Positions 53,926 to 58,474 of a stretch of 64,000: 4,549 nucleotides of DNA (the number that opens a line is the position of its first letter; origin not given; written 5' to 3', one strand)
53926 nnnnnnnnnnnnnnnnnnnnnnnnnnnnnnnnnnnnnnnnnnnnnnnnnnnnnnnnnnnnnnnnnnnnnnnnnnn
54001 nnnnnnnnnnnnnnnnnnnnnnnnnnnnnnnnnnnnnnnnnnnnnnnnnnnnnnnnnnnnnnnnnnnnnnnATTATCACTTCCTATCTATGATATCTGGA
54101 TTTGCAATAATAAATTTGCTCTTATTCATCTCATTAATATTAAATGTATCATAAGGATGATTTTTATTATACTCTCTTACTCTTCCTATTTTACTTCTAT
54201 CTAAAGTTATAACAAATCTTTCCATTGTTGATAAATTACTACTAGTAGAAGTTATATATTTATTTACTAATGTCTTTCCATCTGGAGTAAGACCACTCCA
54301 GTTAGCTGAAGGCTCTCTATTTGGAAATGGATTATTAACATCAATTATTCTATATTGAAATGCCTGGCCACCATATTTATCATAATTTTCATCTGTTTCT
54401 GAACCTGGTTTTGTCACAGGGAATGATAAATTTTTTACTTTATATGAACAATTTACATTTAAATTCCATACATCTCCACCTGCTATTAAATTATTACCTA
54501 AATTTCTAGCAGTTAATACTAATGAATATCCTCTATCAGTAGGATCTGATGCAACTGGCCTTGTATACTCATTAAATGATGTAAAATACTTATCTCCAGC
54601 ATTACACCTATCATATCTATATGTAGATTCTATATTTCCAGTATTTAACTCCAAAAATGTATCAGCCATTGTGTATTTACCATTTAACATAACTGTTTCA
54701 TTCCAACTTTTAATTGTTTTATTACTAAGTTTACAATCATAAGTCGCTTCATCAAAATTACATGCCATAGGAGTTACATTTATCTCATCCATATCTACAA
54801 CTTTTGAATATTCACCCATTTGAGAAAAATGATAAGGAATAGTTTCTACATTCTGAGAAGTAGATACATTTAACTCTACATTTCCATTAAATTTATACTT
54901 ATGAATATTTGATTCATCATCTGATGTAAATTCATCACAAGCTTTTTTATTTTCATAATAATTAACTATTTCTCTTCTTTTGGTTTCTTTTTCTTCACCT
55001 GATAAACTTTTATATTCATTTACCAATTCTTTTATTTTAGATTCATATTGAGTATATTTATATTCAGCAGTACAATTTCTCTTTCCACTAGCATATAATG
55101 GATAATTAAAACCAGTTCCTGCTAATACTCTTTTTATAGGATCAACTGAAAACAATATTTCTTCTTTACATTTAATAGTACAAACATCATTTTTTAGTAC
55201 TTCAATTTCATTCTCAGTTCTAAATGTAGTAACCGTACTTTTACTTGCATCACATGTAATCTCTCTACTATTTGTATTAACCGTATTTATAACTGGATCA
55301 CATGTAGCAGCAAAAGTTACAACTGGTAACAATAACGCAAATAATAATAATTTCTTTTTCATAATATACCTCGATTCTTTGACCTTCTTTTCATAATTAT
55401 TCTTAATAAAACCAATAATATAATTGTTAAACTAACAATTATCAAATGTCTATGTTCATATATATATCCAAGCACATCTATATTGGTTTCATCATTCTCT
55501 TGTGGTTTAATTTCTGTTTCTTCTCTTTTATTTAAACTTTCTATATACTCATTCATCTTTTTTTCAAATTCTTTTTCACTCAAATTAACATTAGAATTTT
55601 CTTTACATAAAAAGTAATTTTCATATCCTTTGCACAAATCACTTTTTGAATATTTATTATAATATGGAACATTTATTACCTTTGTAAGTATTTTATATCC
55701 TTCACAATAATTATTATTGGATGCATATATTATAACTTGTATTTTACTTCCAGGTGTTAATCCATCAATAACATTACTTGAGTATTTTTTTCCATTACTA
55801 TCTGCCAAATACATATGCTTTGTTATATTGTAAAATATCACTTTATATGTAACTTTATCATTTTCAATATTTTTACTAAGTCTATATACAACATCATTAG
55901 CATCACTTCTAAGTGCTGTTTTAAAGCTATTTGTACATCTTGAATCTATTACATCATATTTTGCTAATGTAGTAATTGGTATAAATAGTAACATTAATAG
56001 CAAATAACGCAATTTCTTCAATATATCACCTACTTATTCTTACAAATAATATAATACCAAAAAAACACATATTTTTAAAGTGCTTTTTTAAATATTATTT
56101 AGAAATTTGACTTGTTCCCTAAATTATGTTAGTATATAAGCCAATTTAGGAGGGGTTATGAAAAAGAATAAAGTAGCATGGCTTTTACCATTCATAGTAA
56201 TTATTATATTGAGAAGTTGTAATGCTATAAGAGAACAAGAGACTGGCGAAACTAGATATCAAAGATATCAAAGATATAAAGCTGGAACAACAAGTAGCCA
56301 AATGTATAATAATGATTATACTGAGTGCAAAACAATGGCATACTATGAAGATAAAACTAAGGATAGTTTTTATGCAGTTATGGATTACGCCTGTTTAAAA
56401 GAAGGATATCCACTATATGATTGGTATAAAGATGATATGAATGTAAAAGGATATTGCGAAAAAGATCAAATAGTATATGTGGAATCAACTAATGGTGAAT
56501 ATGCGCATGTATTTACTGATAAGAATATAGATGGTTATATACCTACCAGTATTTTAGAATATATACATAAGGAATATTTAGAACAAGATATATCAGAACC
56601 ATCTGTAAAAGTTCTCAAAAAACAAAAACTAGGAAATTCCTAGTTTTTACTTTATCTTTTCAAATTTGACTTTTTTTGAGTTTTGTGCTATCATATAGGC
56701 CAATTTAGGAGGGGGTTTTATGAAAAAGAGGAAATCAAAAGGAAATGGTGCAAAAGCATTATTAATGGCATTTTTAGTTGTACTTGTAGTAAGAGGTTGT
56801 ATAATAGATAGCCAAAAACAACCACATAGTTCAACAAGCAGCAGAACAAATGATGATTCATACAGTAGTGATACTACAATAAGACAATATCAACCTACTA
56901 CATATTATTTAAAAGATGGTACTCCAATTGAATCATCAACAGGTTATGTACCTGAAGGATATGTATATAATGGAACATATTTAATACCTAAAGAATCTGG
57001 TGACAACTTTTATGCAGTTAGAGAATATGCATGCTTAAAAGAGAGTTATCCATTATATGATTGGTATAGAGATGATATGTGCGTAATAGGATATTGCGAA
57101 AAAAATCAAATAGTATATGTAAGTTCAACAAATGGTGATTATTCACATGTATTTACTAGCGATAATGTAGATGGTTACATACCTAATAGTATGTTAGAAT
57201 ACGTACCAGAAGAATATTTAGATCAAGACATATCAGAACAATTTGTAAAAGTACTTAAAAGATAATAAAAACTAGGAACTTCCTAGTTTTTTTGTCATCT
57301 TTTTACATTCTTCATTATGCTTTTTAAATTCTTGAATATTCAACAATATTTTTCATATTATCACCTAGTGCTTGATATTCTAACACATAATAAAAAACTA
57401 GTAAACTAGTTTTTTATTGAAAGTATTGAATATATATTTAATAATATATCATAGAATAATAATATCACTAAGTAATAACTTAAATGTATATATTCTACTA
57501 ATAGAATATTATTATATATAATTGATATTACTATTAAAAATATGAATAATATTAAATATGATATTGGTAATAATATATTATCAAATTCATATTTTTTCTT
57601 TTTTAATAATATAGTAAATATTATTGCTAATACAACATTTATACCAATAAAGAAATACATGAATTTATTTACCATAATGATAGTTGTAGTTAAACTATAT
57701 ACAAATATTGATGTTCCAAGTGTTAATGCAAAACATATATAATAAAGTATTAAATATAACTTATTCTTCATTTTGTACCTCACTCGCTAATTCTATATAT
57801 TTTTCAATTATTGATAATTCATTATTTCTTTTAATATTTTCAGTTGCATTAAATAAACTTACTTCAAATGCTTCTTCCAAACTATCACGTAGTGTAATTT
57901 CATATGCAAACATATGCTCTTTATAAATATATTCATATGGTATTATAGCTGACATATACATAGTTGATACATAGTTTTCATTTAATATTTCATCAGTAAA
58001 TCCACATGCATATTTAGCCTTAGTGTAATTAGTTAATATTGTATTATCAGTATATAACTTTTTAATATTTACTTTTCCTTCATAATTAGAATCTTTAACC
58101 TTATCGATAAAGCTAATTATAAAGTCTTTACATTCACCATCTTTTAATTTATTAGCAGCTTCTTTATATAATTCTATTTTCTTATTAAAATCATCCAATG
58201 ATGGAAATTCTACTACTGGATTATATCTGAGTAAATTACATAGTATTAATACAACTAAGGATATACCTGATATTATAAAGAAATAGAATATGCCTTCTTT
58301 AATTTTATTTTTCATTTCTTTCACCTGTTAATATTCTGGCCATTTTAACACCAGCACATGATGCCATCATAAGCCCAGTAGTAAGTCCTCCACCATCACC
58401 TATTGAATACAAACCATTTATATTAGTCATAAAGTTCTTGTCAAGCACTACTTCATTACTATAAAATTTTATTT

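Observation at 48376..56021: Accessory cell-surface locus inserted between murC and the dcw genes: small pilin, E2-like protein and a 5-gene cluster of secreted/membrane proteins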

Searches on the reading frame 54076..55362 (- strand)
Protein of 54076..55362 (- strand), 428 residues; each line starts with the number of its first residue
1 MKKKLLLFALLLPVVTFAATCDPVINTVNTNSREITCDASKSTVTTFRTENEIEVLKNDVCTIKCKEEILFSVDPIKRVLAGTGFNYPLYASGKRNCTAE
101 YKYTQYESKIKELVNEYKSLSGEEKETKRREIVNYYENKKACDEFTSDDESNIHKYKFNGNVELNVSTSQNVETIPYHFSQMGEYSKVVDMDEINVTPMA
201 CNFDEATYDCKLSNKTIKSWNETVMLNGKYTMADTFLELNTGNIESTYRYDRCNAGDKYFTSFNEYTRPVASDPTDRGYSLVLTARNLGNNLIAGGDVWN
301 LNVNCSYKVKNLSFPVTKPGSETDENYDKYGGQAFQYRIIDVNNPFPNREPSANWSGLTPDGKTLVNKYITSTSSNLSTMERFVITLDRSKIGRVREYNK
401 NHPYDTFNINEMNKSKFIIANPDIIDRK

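Call 3: search_protein_families(library=pfam, proteins=[window:54076-55362:-], max_evalue=0.1)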
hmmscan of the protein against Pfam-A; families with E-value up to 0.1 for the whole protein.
window:54076-55362:- (428 aa): 1 family
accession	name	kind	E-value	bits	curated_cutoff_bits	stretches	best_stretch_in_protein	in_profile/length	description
PF23357.1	DUF7088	-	0.056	14.1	27.8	0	99-128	32-61/105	Domain of unknown function (DUF7088)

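Call 4: search_protein_families(library=ncbifam, proteins=[window:54076-55362:-], max_evalue=0.1)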
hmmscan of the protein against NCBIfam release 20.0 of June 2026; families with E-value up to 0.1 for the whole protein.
window:54076-55362:- (428 aa): 0 families

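Call 10: find_encoding_contigs(protein=window:54076-55362:-, flank=10000, max_places=6)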
Protein window:54076-55362:- (428 aa): 12 contigs read that carry it; 6 places shown.
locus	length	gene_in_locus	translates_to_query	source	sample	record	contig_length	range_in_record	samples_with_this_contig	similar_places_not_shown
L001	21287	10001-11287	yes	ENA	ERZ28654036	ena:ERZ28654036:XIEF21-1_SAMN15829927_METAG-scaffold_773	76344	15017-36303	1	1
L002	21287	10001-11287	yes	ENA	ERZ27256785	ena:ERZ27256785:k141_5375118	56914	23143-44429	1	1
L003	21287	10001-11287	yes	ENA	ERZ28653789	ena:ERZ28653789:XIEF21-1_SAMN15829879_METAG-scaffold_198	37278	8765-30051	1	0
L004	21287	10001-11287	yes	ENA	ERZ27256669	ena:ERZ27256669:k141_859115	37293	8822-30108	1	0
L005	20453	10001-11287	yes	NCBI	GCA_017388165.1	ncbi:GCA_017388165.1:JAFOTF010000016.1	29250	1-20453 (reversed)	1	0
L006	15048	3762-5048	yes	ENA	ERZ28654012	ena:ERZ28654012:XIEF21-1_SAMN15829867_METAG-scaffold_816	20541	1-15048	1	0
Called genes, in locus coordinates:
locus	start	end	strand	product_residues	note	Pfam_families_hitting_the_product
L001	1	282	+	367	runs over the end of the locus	PF01702:TGT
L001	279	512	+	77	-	PF13240:Zn_Ribbon_1 (weak)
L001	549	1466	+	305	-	-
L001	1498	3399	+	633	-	PF03717:PBP_dimer, PF00905:Transpeptidase, PF03793:PASTA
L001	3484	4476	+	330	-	PF00953:Glycos_transf_4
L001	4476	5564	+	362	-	PF01098:FTSW_RODA_SPOVE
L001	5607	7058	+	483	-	PF07992:Pyr_redox_2 (faint), PF00890:FAD_binding_2 (weak), PF21688:FAD-depend_C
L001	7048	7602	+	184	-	-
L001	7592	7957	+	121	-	-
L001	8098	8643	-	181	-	-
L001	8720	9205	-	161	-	-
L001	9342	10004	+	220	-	-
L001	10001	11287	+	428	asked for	-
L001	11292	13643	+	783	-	PF02368:Big_2 (faint), PF17424:DUF5411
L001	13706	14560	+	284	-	-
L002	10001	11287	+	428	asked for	-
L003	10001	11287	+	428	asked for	-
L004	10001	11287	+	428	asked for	-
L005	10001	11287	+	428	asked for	-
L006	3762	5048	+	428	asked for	-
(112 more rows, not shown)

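Call 17: find_homologous_proteins(query=window:54076-55362:-)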
Query window:54076-55362:- (428 aa): 81 proteins with E <= 0.001 among 5374 candidates.
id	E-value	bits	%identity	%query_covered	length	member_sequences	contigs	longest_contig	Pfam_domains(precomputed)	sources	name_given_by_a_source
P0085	6.1e-264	893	90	100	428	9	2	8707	-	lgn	-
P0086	4.9e-204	696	70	100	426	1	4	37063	-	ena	-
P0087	2.9e-195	667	68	100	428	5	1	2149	-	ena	-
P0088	1.6e-194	665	68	100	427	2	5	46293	-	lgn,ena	-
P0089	1.3e-156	540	58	100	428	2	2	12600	-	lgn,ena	-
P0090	6.4e-148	511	55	100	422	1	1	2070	-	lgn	-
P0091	2.2e-147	509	57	98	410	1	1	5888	-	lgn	-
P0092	4.1e-147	508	55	96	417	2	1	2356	-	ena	-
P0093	1.2e-145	504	56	100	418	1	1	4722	-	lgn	-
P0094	3.2e-145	502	56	100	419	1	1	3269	-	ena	-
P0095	3.3e-145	502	56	100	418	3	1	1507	-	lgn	-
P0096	6.4e-145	501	55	100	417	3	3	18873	-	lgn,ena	-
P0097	7.2e-145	501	55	100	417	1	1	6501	-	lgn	-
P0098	7.3e-144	498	56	100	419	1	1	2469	-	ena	-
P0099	1.4e-141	490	53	100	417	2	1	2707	-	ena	-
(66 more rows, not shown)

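Call 24: find_related_loci(query=A1, collection=genome_contigs, flank=10000)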
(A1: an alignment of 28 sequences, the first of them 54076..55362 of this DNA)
Query A1 (428 aa) in genome_contigs; peptide patterns used: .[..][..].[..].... (x = any residue, [..] = any of these).
19 stretches matched a pattern; 6 encode a relative of the query (tblastn E <= 1e-3); 6 distinct loci.
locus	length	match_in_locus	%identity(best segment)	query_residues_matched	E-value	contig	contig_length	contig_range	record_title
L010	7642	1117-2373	55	1-428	3e-149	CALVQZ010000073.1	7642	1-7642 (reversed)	MAG: uncultured Bacilli bacterium isolate E09__bin297 genome assembly, contig: E09__k127_429666, whole genome shotgun se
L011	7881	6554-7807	55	1-428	2e-147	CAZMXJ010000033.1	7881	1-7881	MAG TPA_asm: uncultured Clostridium sp. isolate binchicken_co365_227 genome assembly, contig: NODE_7233_length_7881_cov_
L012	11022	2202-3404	49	1-409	5e-125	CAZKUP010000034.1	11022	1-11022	MAG TPA_asm: uncultured Clostridium sp. isolate SRP313737_co1_172 genome assembly, contig: NODE_9041_length_11022_cov_63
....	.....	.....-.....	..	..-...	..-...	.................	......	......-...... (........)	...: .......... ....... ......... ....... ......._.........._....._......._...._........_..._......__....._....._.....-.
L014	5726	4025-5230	38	4-428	9e-80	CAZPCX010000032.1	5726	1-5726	MAG TPA_asm: uncultured Muribaculaceae bacterium isolate SRP192927_co2_341 genome assembly, contig: NODE_32325_length_57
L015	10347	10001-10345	70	1-115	1e-45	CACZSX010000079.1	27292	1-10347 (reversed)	MAG: uncultured Erysipelotrichaceae bacterium isolate RUG12915 genome assembly, contig: RUG12915_asm_79, whole genome sh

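Call 25: search_solved_structures(query=A1, max_evalue=1)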
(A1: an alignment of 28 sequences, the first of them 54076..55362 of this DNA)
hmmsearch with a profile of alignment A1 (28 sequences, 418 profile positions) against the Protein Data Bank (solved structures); distinct sequences matched with E-value up to 1: 3.
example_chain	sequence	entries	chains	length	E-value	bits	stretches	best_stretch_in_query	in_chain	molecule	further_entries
4v8m_BM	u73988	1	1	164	0.15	13.8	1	279-311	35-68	60S RIBOSOMAL PROTEIN L12, PUTATIVE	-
2ia1_A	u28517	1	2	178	0.42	12.3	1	83-142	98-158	BH3703 protein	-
3i0t_A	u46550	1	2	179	0.43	12.3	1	83-142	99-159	BH3703 protein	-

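Call 33: predict_structure(alignment_id=A1)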
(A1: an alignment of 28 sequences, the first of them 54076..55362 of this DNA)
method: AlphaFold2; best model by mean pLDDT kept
length: 428 residues; sequences in the alignment: 28
mean_pLDDT: 78.7   pTM: 0.66
mean pLDDT of the five models: 78.7, 78.5, 77.8, 77.2, 74.8
residues with pLDDT >= 90: 187; 70-90: 116; 50-70: 69; < 50: 56
segments of 3 or more residues with pLDDT < 50: 1-8, 10-20, 334-357, 409-412
pLDDT, mean of each block of 10 residues (from residue 1): 46 37 82 89 90 94 94 90 89 95 94 95 95 95 89 86 93 94 89 91 93 94 94 86 84 89 84 87 87 77 93 64 72 43 42 47 51 51 62 74 58 60 61
secondary structure, 60 per line:
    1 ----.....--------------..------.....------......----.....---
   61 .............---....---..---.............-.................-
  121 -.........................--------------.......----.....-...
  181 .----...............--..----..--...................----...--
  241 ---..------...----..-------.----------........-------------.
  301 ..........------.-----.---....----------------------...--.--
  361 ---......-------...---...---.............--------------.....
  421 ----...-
elements in order: H5-9 E32-36 E43-48 E53-57 E61-73 E77-80 E89-101 H103-119 H122-146 E161-167 E172-176 E178-181 E186-200 E213-231 E236-238 E252-254 E279-286 E300-310 H327-330 H365-369 E383-385 H389-401 H416-420 E425-427

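Call 87: search_protein_families(library=phrogs, proteins=[window:54076-55362:-], max_evalue=0.01)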
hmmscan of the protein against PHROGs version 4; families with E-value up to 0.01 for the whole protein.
window:54076-55362:- (428 aa): 0 families

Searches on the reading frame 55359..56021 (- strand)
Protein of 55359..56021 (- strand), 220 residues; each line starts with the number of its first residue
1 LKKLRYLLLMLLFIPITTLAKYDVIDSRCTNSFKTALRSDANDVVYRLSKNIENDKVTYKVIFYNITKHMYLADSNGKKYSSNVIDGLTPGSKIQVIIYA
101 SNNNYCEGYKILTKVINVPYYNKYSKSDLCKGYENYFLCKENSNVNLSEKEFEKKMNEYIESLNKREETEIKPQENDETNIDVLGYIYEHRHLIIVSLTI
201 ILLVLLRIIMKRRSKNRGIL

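Call 3: search_protein_families(library=pfam, proteins=[window:55359-56021:-], max_evalue=0.1)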
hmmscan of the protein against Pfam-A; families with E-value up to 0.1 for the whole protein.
window:55359-56021:- (220 aa): 2 families
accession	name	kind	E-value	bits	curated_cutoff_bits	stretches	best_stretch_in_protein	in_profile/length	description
PF14914.11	LRRC37AB_C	-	0.0014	19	27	1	149-209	71-133/147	LRRC37A/B like protein 1 C-terminal domain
PF24500.1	DUF7589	-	0.026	15.2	27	1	103-170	58-125/136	Domain of unknown function (DUF7589)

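Call 4: search_protein_families(library=ncbifam, proteins=[window:55359-56021:-], max_evalue=0.1)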
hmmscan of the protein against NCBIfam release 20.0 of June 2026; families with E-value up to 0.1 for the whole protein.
window:55359-56021:- (220 aa): 0 families

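Call 87: search_protein_families(library=phrogs, proteins=[window:55359-56021:-], max_evalue=0.01)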
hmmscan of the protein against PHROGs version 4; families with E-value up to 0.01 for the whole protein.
window:55359-56021:- (220 aa): 0 families

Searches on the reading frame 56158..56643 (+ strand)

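Call 3: search_protein_families(library=pfam, proteins=[window:56158-56643:+], max_evalue=0.1)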
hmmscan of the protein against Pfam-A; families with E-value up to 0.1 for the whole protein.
window:56158-56643:+ (161 aa): 1 family
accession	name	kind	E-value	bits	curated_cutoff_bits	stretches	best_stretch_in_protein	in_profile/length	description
PF07653.23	SH3_2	-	0.085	13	21.8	0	100-134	18-53/55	Variant SH3 domain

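Call 4: search_protein_families(library=ncbifam, proteins=[window:56158-56643:+], max_evalue=0.1)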
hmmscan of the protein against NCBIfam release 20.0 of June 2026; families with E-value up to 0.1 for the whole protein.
window:56158-56643:+ (161 aa): 0 families

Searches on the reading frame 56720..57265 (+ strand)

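Call 3: search_protein_families(library=pfam, proteins=[window:56720-57265:+], max_evalue=0.1)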
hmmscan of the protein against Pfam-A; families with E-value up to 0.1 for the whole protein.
window:56720-57265:+ (181 aa): 2 families
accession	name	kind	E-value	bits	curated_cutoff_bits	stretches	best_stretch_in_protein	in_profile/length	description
PF07653.23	SH3_2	-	0.0011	19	21.8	1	126-160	18-53/55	Variant SH3 domain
PF08239.17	SH3_3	-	0.029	15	27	0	123-159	16-53/54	Bacterial SH3 domain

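Call 4: search_protein_families(library=ncbifam, proteins=[window:56720-57265:+], max_evalue=0.1)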
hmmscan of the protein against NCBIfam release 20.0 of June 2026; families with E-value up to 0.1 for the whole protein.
window:56720-57265:+ (181 aa): 0 families

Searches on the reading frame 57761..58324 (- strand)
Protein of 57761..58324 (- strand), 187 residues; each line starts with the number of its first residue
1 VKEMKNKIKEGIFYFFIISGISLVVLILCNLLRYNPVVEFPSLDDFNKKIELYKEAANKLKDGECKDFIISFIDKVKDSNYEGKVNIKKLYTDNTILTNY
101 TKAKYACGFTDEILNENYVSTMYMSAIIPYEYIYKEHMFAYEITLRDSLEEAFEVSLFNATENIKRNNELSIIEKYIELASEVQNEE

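Call 3: search_protein_families(library=pfam, proteins=[window:57761-58324:-], max_evalue=0.1)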
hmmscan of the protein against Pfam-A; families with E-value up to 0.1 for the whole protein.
window:57761-58324:- (187 aa): 1 family
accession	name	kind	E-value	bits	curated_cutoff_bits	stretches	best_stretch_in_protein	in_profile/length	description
PF16044.11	DUF4796_C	-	0.036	14.2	28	1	51-103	91-142/152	DUF4796 C-terminal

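Call 4: search_protein_families(library=ncbifam, proteins=[window:57761-58324:-], max_evalue=0.1)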
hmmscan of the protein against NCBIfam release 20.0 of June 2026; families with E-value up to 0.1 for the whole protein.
window:57761-58324:- (187 aa): 0 families
